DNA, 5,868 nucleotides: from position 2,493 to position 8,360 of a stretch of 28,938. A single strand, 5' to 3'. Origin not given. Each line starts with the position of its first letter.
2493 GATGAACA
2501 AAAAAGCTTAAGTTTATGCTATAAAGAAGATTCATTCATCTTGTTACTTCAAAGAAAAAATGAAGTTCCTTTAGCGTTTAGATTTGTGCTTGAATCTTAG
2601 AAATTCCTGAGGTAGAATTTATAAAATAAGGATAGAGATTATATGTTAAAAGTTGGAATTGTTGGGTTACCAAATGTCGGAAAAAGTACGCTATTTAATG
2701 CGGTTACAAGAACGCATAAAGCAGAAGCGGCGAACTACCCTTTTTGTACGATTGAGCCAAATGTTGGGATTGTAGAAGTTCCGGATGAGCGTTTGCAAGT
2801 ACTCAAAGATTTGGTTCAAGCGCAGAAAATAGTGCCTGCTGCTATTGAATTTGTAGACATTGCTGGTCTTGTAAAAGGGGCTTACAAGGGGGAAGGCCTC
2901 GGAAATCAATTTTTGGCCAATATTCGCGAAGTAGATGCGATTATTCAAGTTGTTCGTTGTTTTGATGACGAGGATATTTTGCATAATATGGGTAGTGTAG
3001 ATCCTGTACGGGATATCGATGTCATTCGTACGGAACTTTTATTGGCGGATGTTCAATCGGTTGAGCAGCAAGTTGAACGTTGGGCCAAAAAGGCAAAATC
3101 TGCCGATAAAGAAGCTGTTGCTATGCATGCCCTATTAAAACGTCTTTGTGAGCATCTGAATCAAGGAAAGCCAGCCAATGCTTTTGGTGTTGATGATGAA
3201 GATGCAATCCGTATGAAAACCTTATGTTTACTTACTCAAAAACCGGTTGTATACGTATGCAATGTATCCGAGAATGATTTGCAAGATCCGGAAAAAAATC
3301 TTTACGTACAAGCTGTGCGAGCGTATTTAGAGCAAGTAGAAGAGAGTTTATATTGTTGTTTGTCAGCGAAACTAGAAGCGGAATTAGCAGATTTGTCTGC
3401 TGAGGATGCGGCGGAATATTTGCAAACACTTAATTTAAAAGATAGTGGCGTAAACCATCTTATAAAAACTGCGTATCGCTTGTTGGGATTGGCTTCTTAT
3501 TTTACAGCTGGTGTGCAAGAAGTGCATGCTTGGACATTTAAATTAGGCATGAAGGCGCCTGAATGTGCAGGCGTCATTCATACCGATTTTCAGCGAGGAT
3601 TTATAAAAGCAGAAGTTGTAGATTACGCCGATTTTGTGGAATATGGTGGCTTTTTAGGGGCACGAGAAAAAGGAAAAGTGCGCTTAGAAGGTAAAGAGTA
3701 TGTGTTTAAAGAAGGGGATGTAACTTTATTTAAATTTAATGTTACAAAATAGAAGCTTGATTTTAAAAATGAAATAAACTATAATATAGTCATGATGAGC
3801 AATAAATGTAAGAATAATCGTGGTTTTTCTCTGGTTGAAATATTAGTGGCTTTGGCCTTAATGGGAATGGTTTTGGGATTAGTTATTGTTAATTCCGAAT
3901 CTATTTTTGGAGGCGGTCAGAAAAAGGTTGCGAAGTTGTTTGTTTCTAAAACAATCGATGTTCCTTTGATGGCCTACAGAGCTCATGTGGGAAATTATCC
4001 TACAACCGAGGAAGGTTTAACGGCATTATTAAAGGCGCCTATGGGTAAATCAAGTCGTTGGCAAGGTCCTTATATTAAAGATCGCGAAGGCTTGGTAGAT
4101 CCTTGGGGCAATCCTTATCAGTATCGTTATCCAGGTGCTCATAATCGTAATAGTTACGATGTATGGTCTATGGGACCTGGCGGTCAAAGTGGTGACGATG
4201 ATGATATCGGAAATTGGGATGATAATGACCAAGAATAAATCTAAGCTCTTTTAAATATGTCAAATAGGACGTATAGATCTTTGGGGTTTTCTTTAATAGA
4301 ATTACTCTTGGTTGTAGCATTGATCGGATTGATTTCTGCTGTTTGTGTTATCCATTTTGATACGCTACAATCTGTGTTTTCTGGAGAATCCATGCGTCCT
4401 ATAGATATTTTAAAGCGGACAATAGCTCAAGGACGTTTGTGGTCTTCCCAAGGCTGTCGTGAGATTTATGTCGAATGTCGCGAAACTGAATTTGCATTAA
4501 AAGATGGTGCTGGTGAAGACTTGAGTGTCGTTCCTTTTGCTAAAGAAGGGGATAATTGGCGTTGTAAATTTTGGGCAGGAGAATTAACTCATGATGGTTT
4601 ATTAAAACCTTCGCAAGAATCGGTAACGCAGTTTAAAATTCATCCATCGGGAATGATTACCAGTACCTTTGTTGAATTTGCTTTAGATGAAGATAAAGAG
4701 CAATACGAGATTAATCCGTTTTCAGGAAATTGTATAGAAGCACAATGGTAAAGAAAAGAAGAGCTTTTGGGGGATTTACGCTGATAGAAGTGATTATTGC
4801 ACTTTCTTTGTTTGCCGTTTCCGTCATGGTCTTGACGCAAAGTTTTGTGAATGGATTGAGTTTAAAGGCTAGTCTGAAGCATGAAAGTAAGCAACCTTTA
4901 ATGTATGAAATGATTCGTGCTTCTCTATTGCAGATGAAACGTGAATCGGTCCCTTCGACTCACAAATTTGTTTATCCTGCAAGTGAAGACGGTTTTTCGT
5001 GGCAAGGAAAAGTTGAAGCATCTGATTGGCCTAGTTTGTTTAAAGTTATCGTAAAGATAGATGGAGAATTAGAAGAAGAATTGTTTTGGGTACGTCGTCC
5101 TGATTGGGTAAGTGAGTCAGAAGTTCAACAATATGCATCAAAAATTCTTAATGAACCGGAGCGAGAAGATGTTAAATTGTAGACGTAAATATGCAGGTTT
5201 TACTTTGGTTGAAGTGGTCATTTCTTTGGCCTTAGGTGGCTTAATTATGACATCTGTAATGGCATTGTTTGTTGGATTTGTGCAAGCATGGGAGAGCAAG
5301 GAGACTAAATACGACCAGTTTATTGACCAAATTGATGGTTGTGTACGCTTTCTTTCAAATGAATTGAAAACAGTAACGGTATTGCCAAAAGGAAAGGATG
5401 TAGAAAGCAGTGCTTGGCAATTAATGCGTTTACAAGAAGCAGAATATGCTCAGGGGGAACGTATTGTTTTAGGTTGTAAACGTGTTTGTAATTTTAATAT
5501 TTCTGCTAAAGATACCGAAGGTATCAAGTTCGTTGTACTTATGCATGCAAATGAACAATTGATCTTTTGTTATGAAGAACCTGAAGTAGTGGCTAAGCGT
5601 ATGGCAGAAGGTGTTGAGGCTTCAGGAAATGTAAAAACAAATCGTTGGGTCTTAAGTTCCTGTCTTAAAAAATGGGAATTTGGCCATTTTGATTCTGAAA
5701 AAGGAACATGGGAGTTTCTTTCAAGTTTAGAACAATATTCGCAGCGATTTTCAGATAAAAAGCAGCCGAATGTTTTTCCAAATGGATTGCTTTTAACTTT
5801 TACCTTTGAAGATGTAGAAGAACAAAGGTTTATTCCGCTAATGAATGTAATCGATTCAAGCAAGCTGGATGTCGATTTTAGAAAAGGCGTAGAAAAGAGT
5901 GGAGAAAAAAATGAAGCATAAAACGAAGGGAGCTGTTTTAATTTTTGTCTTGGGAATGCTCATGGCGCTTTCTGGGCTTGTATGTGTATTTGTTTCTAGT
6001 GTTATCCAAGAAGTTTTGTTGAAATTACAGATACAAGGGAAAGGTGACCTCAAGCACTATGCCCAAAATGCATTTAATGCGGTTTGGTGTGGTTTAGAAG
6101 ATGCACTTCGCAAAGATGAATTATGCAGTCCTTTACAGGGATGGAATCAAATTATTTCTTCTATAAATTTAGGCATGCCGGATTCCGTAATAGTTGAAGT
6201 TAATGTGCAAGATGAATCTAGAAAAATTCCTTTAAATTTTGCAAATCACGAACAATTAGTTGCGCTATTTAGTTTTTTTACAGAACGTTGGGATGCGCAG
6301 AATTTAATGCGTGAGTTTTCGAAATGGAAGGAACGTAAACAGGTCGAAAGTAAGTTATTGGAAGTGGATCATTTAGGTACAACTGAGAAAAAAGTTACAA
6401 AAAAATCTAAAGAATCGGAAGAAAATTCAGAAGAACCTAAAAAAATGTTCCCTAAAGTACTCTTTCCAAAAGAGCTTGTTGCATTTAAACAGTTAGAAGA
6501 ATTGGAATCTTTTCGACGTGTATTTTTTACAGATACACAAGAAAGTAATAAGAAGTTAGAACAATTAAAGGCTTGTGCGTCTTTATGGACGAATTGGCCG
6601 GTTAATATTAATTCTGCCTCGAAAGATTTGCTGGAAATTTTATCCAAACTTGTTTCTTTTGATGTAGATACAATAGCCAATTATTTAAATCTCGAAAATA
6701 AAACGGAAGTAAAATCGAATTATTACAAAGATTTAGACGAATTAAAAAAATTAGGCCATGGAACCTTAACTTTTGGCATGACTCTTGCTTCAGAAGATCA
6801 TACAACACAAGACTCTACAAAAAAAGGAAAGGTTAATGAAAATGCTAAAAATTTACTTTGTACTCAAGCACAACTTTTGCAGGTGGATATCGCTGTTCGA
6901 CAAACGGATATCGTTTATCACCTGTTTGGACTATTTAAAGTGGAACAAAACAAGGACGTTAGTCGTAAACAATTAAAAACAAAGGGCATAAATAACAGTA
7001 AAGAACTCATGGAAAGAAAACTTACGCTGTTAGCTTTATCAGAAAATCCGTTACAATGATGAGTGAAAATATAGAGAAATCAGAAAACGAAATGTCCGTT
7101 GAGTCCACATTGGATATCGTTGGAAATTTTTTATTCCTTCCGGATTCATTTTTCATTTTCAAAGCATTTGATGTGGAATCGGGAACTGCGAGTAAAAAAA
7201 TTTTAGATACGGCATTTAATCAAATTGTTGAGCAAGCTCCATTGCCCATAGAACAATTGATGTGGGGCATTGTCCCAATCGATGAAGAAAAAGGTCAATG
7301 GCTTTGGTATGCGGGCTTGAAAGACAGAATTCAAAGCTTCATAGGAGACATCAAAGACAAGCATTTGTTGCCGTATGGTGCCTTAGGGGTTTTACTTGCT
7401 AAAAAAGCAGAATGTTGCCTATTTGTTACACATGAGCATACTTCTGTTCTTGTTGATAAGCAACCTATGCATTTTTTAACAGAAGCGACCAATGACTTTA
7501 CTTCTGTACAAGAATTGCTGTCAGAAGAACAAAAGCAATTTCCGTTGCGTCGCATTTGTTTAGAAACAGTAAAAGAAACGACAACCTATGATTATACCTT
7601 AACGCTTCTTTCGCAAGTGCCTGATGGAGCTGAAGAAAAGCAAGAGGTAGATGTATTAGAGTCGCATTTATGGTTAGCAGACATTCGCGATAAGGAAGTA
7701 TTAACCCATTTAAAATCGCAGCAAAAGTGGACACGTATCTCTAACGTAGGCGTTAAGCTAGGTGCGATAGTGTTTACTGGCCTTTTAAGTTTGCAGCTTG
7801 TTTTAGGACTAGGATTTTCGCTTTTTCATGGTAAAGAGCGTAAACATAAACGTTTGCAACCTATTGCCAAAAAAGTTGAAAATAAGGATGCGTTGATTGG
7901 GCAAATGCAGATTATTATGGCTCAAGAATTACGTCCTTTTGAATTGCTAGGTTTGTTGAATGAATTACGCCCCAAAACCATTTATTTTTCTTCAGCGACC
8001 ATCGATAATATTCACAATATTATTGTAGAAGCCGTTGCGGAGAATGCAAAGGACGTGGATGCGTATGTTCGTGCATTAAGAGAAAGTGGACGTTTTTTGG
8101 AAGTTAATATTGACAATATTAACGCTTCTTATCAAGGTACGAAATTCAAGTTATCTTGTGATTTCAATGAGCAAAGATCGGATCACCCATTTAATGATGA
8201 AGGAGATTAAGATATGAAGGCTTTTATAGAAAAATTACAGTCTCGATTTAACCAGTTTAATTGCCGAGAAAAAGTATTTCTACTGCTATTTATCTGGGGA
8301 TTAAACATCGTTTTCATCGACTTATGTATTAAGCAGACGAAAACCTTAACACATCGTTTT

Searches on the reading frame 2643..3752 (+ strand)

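Call 6: search_protein_families(library=pfam, proteins=[window:2643-3752:+], max_evalue=0.01)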
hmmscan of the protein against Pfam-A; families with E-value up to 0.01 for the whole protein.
window:2643-3752:+ (369 aa): 3 families
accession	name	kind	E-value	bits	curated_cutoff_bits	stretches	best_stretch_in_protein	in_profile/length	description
PF06071.19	YchF-GTPase_C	-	5.1e-35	119.9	27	1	283-366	1-84/84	Protein of unknown function (DUF933)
PF01926.29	MMR_HSR1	-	4.6e-23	81.9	21.9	1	3-109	1-86/113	50S ribosome-binding GTPase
PF02421.24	FeoB_N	-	1.3e-08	35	27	1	3-53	2-51/156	Ferrous iron transport protein B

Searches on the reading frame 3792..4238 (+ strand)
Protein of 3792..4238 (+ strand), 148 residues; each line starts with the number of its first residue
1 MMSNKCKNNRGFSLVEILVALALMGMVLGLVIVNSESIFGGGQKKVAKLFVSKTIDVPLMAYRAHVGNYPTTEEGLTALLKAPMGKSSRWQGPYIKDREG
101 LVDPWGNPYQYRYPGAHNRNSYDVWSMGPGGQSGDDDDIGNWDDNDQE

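Call 6: search_protein_families(library=pfam, proteins=[window:3792-4238:+], max_evalue=0.01)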
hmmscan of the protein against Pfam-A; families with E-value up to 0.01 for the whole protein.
window:3792-4238:+ (148 aa): 2 families
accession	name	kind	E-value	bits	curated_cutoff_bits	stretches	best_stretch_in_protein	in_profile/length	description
PF08334.16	T2SSG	-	2.8e-27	95.4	21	1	43-142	10-108/108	Type II secretion system (T2SS), protein G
PF07963.17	N_methyl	-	1.6e-08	34.2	21.2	1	7-31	2-26/27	Prokaryotic N-terminal methylation motif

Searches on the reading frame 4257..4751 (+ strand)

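Call 6: search_protein_families(library=pfam, proteins=[window:4257-4751:+], max_evalue=0.01)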
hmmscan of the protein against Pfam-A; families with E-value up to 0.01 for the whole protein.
window:4257-4751:+ (164 aa): 1 family
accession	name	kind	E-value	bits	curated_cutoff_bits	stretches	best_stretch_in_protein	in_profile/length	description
PF07963.17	N_methyl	-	9.3e-05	22.3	21.2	1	8-29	4-25/27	Prokaryotic N-terminal methylation motif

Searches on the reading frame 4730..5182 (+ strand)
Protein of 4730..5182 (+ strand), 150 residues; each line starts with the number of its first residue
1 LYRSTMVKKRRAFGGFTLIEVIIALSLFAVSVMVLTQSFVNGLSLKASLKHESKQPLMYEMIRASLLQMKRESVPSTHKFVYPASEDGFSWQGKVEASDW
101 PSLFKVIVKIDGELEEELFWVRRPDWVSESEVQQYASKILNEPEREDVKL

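Call 6: search_protein_families(library=pfam, proteins=[window:4730-5182:+], max_evalue=0.01)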
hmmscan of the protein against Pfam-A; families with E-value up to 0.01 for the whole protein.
window:4730-5182:+ (150 aa): 1 family
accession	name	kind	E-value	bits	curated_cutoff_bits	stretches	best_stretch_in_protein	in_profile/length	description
PF07963.17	N_methyl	-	5.4e-06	26.2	21.2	1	11-35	2-26/27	Prokaryotic N-terminal methylation motif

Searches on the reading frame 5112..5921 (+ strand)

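Call 6: search_protein_families(library=pfam, proteins=[window:5112-5921:+], max_evalue=0.01)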
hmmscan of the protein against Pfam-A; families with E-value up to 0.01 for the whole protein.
window:5112-5921:+ (269 aa): 1 family
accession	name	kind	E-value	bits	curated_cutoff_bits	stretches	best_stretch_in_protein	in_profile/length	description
PF07963.17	N_methyl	-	2.9e-07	30.2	21.2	1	24-49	1-26/27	Prokaryotic N-terminal methylation motif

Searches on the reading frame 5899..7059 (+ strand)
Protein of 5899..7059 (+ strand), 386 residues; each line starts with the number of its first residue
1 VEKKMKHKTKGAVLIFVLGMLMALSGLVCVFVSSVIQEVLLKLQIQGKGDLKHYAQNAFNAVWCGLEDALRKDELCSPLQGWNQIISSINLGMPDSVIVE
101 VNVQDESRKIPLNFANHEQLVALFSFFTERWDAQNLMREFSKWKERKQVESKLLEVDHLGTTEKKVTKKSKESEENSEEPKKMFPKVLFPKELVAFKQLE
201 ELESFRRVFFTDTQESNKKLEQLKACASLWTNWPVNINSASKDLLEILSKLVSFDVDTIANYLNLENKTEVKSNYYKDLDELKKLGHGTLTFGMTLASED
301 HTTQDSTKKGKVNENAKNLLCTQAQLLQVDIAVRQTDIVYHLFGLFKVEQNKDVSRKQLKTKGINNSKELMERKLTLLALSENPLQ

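Call 6: search_protein_families(library=pfam, proteins=[window:5899-7059:+], max_evalue=0.01)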
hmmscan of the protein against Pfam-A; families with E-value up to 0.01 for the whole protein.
window:5899-7059:+ (386 aa): 1 family
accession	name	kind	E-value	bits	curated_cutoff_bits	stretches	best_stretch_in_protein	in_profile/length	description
PF03980.19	Nnf1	-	0.0011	19.7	23.7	1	127-222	10-100/110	Nnf1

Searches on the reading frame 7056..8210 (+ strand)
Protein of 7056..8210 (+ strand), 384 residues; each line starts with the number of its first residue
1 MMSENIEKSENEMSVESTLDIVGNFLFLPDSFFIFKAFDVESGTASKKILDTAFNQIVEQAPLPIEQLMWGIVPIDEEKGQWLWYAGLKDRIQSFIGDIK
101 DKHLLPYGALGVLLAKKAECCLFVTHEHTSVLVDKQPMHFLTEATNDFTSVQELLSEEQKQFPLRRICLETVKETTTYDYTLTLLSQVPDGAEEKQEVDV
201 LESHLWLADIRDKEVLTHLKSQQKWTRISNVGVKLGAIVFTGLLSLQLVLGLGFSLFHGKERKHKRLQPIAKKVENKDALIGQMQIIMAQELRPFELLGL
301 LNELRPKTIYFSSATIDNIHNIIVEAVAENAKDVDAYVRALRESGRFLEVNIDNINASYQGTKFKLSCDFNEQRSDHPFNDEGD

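Call 6: search_protein_families(library=pfam, proteins=[window:7056-8210:+], max_evalue=0.01)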
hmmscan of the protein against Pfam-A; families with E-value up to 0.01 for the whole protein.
window:7056-8210:+ (384 aa): 1 family
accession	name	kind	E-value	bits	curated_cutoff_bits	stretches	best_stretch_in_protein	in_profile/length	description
PF05137.18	PilN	-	5.7e-06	26.7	22.8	1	297-369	2-77/78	Fimbrial assembly protein (PilN)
